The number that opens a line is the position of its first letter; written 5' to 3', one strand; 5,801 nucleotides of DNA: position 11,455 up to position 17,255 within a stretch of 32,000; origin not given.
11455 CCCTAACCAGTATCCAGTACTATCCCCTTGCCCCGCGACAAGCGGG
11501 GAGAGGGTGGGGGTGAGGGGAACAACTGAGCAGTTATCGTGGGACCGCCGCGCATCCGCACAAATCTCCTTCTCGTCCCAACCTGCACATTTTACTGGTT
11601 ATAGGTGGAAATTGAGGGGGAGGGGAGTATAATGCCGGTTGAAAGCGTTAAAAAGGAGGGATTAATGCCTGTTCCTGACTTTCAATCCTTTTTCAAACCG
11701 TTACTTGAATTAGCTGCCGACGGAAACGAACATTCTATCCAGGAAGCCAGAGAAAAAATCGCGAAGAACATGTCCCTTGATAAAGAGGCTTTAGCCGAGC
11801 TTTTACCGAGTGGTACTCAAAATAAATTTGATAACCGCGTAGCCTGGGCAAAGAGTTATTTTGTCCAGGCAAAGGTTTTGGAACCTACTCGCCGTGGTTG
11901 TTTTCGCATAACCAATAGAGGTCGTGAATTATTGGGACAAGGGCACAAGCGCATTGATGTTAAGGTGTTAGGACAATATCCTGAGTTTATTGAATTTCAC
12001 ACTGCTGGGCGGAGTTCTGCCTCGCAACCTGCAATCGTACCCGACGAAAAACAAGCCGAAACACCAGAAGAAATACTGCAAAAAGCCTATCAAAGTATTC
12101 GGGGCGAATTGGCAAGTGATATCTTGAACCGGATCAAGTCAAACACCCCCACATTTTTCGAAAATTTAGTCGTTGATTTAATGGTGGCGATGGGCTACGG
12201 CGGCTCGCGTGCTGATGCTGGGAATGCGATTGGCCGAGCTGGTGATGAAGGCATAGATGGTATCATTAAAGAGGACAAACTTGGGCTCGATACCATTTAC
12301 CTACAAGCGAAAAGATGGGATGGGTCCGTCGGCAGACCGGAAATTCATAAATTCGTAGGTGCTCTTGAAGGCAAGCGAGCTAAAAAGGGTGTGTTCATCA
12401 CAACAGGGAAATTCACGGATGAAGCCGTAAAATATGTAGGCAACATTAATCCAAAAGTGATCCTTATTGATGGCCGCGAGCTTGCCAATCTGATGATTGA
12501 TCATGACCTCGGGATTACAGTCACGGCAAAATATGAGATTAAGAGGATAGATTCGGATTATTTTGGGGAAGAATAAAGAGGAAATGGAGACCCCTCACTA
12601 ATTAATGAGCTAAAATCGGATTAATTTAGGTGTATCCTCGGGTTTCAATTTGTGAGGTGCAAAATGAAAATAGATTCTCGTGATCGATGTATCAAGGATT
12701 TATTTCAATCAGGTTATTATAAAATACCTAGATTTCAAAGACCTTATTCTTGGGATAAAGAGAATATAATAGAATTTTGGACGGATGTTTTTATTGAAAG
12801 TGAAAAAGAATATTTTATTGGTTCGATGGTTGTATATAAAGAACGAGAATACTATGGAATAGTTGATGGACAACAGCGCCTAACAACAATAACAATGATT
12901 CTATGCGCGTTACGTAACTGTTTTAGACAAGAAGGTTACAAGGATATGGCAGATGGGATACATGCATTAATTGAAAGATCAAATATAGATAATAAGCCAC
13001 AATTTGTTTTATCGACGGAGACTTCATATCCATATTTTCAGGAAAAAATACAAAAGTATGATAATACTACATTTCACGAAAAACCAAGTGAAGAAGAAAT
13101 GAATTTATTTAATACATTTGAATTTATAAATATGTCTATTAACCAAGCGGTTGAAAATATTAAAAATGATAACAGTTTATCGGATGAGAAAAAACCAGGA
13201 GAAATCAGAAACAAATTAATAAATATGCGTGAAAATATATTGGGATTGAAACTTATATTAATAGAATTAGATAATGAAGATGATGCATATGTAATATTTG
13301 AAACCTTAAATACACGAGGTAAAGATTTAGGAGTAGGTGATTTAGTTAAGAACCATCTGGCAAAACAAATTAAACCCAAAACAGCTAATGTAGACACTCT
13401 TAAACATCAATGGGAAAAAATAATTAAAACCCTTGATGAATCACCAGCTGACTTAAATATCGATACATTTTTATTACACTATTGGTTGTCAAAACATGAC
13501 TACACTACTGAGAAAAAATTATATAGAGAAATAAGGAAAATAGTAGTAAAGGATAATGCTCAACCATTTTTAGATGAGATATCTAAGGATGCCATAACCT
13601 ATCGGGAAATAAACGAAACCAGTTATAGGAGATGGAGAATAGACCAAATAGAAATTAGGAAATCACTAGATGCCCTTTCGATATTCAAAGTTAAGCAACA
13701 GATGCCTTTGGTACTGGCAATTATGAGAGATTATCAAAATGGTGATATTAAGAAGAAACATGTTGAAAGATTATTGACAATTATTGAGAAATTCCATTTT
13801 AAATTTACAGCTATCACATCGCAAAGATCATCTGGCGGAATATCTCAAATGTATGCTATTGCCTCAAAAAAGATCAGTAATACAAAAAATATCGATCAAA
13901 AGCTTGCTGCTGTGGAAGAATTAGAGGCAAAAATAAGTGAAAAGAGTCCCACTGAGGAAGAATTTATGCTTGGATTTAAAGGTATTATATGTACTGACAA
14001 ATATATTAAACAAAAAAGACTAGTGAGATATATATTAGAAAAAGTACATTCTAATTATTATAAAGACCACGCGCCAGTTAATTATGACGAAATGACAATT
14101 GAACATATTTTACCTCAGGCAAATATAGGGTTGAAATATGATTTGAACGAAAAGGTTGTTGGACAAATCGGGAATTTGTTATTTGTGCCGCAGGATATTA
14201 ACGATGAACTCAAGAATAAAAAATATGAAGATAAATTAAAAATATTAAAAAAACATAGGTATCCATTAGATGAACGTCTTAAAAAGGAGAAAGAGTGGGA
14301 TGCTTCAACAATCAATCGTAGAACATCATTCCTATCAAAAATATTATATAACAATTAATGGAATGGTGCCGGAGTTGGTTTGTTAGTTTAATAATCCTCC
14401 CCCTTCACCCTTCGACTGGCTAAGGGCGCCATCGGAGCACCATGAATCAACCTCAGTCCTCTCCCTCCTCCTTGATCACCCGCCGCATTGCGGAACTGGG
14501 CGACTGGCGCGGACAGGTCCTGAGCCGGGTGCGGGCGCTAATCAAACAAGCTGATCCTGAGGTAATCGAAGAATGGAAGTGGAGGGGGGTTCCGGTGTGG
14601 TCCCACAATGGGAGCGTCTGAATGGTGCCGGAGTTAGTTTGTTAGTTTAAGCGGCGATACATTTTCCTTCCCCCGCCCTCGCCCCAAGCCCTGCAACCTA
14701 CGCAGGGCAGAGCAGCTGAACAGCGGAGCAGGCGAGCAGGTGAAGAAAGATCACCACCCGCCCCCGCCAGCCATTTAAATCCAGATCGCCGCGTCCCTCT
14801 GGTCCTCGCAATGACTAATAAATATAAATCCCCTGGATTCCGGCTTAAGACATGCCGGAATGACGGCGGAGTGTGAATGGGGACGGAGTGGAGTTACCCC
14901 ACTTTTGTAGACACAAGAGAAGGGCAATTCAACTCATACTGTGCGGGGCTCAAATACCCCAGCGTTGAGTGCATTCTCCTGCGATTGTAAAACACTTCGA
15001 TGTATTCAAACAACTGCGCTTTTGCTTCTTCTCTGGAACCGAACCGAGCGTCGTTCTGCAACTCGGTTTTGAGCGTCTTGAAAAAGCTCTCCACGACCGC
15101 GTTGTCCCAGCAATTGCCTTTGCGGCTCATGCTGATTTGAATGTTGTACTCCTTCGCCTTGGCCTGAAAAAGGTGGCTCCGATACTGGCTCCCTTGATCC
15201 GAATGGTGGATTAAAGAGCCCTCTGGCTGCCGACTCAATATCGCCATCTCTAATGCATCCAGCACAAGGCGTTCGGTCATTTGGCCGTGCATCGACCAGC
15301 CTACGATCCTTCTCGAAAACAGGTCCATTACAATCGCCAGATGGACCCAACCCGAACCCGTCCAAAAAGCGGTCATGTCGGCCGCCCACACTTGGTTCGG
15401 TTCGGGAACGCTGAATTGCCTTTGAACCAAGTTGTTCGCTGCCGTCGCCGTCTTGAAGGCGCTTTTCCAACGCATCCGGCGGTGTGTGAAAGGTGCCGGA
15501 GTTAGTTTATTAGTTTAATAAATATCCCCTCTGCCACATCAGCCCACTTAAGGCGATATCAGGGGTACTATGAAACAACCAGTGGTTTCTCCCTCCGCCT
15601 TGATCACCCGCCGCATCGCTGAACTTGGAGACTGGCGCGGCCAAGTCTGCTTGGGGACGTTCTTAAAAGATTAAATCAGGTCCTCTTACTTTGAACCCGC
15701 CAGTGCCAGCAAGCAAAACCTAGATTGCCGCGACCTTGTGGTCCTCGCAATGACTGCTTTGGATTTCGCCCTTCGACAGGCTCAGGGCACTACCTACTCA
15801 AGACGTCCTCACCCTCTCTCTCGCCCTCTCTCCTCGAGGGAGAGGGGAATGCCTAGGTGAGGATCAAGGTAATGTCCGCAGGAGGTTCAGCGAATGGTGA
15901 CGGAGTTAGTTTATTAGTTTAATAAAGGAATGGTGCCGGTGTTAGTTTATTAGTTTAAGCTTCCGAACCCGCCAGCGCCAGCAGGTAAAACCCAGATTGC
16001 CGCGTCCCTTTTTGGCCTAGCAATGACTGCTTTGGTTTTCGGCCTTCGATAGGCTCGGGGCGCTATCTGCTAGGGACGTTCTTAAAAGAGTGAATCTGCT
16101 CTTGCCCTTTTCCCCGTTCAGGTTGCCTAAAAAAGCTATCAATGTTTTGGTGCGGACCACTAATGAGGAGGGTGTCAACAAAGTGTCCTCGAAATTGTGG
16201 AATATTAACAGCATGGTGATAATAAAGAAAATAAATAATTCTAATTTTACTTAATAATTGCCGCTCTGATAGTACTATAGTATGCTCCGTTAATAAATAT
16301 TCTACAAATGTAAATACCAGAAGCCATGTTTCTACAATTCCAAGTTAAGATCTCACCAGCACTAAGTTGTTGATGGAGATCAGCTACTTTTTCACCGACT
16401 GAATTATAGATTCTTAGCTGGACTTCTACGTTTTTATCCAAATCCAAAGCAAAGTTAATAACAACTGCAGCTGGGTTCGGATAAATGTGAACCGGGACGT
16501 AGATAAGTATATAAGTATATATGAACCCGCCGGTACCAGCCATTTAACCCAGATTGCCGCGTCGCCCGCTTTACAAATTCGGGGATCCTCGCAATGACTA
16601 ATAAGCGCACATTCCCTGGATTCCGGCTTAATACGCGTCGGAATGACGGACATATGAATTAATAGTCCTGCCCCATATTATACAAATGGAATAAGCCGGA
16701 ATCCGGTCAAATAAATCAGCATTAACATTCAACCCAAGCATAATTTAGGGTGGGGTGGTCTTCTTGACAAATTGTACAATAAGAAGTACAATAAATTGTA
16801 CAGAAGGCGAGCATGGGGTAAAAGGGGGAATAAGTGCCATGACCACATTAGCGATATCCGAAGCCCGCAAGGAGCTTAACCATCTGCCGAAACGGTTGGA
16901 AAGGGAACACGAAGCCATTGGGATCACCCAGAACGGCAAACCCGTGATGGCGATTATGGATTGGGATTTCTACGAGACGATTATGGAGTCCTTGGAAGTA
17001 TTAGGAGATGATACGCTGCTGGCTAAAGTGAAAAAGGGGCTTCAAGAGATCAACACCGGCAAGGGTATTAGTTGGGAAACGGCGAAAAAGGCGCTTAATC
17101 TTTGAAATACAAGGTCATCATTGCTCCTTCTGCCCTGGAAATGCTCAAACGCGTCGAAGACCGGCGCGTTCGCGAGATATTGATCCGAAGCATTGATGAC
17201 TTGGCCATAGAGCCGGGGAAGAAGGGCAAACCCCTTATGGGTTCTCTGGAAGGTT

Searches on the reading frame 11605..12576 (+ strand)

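Call 7: search_protein_families(library=pfam, proteins=[window:11605-12576:+], max_evalue=0.01)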
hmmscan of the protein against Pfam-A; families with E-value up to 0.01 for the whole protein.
window:11605-12576:+ (323 aa): 4 families
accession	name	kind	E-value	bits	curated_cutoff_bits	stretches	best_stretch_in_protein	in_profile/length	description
PF04471.18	Mrr_cat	-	2.8e-35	121.4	21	1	178-297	2-115/115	Restriction endonuclease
PF14338.12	Mrr_N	-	9.6e-30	103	29.5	1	26-110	1-85/87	Mrr N-terminal domain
PF22722.2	NA-iREase1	-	2.4e-07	31.1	27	1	212-294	22-105/106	NACHT-associated inactive Restriction Endonuclease 1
PF13156.12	Mrr_cat_2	-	2.2e-06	28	22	1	212-301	27-118/127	Restriction endonuclease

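Call 59: search_protein_families(library=padloc, proteins=[window:11605-12576:+], max_evalue=0.01)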
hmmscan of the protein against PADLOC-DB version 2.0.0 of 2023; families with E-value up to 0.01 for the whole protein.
window:11605-12576:+ (323 aa): 7 families
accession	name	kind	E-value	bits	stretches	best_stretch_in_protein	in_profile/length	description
PDLC03657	mREase_IV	-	2.8e-86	287.7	1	21-321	1-315/317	Type IV methyl-directed restriction enzyme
PDLC04796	PDC-S02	-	6.9e-24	82.5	1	149-322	212-381/390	-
PDLC04819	PDC-S02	-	4.7e-20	70.1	1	149-300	164-309/334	-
PDLC04806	PDC-S02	-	4.1e-16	57.1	1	156-301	161-304/324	-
PDLC03663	mREase_IV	-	1.2e-10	38.7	1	180-304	412-529/544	Type IV methyl-directed restriction enzyme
PDLC04815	PDC-S02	-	2.7e-09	34.8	1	151-299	175-320/346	-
PDLC03206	mREase_II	-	0.0054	13.3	1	242-296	343-395/434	Type II methyl-directed restriction enzyme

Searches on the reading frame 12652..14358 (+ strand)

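Call 7: search_protein_families(library=pfam, proteins=[window:12652-14358:+], max_evalue=0.01)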
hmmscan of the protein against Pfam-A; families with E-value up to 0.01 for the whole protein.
window:12652-14358:+ (568 aa): 2 families
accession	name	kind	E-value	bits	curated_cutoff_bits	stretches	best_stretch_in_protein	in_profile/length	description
PF03235.19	GmrSD_N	-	4.9e-37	128.4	33.2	1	14-236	1-198/199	GmrSD restriction endonuclease, N-terminal domain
PF07510.16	GmrSD_C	-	2.4e-19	70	23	1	449-563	15-137/138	GmrSD restriction endonucleases, C-terminal domain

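Call 59: search_protein_families(library=padloc, proteins=[window:12652-14358:+], max_evalue=0.01)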
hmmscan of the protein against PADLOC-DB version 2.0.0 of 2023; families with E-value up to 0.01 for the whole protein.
window:12652-14358:+ (568 aa): 30 families (the best 25 are shown)
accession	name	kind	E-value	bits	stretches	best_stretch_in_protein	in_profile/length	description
PDLC02699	Orf5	-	1.9e-146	486.9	1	23-550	1-526/530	Orf5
PDLC04157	HEC-06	-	1.1e-95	319.3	1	6-564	6-550/558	-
PDLC04155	HEC-06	-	1.4e-93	312.4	1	6-563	4-552/562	-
PDLC04154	HEC-06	-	5.4e-85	284.1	1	1-564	1-559/569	-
PDLC02700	Orf5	-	1.5e-76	256.3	1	16-564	5-550/555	Orf5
PDLC02687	Orf5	-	6.6e-70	234.4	1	15-553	9-542/543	Orf5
PDLC02693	Orf5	-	2.9e-63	212.7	1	22-564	8-537/543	Orf5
PDLC02691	Orf5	-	8.1e-50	167.9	1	5-564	1-574/579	Orf5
PDLC02695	Orf5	-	8.1e-46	154.6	1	5-563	1-595/601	Orf5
PDLC02701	Orf5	-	1.4e-38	130.8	1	15-561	11-586/596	Orf5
PDLC04156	HEC-06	-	8.7e-36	121.6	1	22-554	20-545/562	-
PDLC02692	Orf5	-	2.2e-33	113.8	1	23-563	8-550/558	Orf5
PDLC02698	Orf5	-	1.9e-26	90.9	1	5-534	1-535/573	Orf5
PDLC02688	Orf5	-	1.2e-23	81.6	1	15-537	3-531/554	Orf5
PDLC02686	Orf5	-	1.1e-22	78.2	1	10-558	6-555/566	Orf5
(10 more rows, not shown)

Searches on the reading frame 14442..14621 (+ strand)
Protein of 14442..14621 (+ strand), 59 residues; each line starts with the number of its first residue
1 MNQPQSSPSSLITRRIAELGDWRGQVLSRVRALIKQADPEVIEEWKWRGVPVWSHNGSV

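Call 31: search_protein_families(library=pfam, proteins=[window:14442-14621:+], max_evalue=0.001)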
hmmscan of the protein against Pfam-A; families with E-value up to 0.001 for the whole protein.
window:14442-14621:+ (59 aa): 1 family
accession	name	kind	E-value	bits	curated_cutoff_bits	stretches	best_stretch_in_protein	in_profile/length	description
PF08818.16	DUF1801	-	4.5e-06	27.4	27.2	1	24-55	2-32/85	Domain of unknown function (DU1801)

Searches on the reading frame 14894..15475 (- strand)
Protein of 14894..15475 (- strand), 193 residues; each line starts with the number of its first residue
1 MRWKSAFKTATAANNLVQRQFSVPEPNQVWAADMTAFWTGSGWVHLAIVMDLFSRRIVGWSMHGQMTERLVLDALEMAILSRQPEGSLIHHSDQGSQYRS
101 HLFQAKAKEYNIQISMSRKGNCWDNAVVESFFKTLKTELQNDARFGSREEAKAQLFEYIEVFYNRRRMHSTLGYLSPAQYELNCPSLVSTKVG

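Call 7: search_protein_families(library=pfam, proteins=[window:14894-15475:-], max_evalue=0.01)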
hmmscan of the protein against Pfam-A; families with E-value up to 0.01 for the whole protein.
window:14894-15475:- (193 aa): 3 families
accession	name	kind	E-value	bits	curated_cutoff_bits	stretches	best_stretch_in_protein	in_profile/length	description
PF00665.32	rve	-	2.3e-28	98.9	32.6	1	25-122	3-102/102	Integrase core domain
PF13333.12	rve_2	-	2.4e-17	63.2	22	1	129-181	1-52/56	Integrase core domain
PF13683.12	rve_3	-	4.7e-16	58.7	26.5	1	111-177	2-67/67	Integrase core domain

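Call 60: search_protein_families(library=ncbifam, proteins=[window:14894-15475:-], max_evalue=0.01)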
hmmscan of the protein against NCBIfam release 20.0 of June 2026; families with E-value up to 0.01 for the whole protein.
window:14894-15475:- (193 aa): 4 families
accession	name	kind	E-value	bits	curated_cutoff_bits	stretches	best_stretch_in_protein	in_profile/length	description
NF033516.0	transpos_IS3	equivalog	1.2e-75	255.1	160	1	9-181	198-369/369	IS3 family transposase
NF033577.2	transpos_IS481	equivalog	8e-22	78.1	224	1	19-179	121-282/284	IS481 family transposase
NF006918.0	PRK09409.1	subfamily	3.6e-07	30.1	597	1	20-180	119-284/301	IS2 transposase TnpB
NF033546.1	transpos_IS21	equivalog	2.8e-06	27.1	160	1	94-171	195-274/294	IS21 family transposase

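Call 84: search_dna_similar(query=window:14894-15475:-, collection=plasmids, mode=protein, max_rows=8)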
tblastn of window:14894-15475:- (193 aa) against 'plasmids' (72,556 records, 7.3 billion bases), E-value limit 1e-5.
The search stops at 5000 records and this limit was reached: more records match than are counted here, and every count below describes the 5000 best-scoring records only.
Records with a match: at least 5000; places in all: 18284; records where one place covers at least 80% of the query: 4853.
Best place of each record, by identity: <60% 5000.
By first word of the organism name: Escherichia 1806; Klebsiella 709; Acinetobacter 341; Enterobacter 264; Citrobacter 184; Salmonella 180; Shigella 167; Ralstonia 101; Lactococcus 101; Pseudosulfitobacter 80; and 161 more.
By predicted mobility (MOB-suite, as given by PLSDB): conjugative 2269; non-mobilizable 1462; mobilizable 1269.
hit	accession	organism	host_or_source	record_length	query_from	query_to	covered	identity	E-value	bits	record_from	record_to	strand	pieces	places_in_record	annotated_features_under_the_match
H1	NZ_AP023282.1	Agrobacterium vitis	Vitis vinifera,grapevine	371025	4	193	98%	52.6%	2e-56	198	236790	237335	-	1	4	IS3 family transposase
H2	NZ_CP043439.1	Cupriavidus campinensis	cell culture,soil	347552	13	180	87%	59.5%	4e-65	223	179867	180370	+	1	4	IS3 family transposase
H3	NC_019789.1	Deinococcus peraridilitoris DSM 19664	-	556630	13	179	87%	59.9%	5e-61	211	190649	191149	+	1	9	none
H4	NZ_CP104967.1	Phyllobacterium sp. A18/5-2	Vicia costata,cell culture,root nodule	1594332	4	193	98%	52.1%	2e-56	198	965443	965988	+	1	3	none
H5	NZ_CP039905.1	Agrobacterium tumefaciens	-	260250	4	193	98%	52.1%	5e-56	197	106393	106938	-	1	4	none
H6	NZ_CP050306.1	Rhizobium lusitanum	Oxytropis pumilio,cell culture,root ...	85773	4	193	98%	52.1%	6e-56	196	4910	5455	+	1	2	IS3 family transposase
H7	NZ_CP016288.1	Rhizobium leguminosarum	Vavilovia formosa,cell culture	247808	4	193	98%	52.1%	8e-56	196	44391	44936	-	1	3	IS3 family transposase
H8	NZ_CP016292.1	Rhizobium leguminosarum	Vavilovia formosa,cell culture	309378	4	193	98%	52.1%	8e-56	196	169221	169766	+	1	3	IS3 family transposase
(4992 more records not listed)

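Call 85: get_annotated_region(hit=H2, flank=1300)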
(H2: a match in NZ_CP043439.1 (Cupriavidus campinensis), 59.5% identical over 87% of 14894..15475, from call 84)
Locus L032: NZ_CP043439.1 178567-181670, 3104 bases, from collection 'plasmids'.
description: Cupriavidus campinensis strain MJ1 plasmid unnamed2, complete sequence
organism: Cupriavidus campinensis (NCBI taxid 151783)
taxonomy: Bacteria; Pseudomonadota; Betaproteobacteria; Burkholderiales; Burkholderiaceae; Cupriavidus; Cupriavidus campinensis
host: -; source: cell culture,soil; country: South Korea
typing (MOB-suite, as given by PLSDB): conjugative; replicon rep_cluster_332; relaxase MOBP; mating-pair formation MPF_F
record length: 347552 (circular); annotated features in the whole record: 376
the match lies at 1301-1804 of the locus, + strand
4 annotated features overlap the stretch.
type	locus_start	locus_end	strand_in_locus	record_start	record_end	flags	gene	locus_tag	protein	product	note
CDS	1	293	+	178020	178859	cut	-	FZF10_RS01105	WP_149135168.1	cysteine protease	-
CDS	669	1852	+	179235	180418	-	-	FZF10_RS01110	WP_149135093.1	IS3 family transposase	-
CDS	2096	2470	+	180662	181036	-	-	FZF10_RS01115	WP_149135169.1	hypothetical protein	-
CDS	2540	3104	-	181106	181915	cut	-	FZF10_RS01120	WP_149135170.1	HNH endonuclease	-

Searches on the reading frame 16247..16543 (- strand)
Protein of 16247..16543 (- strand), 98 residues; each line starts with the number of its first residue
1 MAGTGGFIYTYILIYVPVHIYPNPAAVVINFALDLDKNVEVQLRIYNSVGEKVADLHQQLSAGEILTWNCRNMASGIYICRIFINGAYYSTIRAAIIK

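Call 7: search_protein_families(library=pfam, proteins=[window:16247-16543:-], max_evalue=0.01)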
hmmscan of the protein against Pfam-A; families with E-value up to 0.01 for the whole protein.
window:16247-16543:- (98 aa): 1 family
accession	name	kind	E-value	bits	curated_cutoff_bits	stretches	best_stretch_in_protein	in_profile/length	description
PF18962.6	Por_Secre_tail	-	6.7e-10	39.6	27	1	20-86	1-66/75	Secretion system C-terminal sorting domain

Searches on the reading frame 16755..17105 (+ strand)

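Call 7: search_protein_families(library=pfam, proteins=[window:16755-17105:+], max_evalue=0.01)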
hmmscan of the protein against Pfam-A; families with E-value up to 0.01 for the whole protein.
window:16755-17105:+ (116 aa): 1 family
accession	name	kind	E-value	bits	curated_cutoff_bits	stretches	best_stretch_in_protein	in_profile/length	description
PF02604.26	PhdYeFM_antitox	-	3.4e-11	43.2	29.8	1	29-85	1-56/74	Antitoxin Phd_YefM, type II toxin-antitoxin system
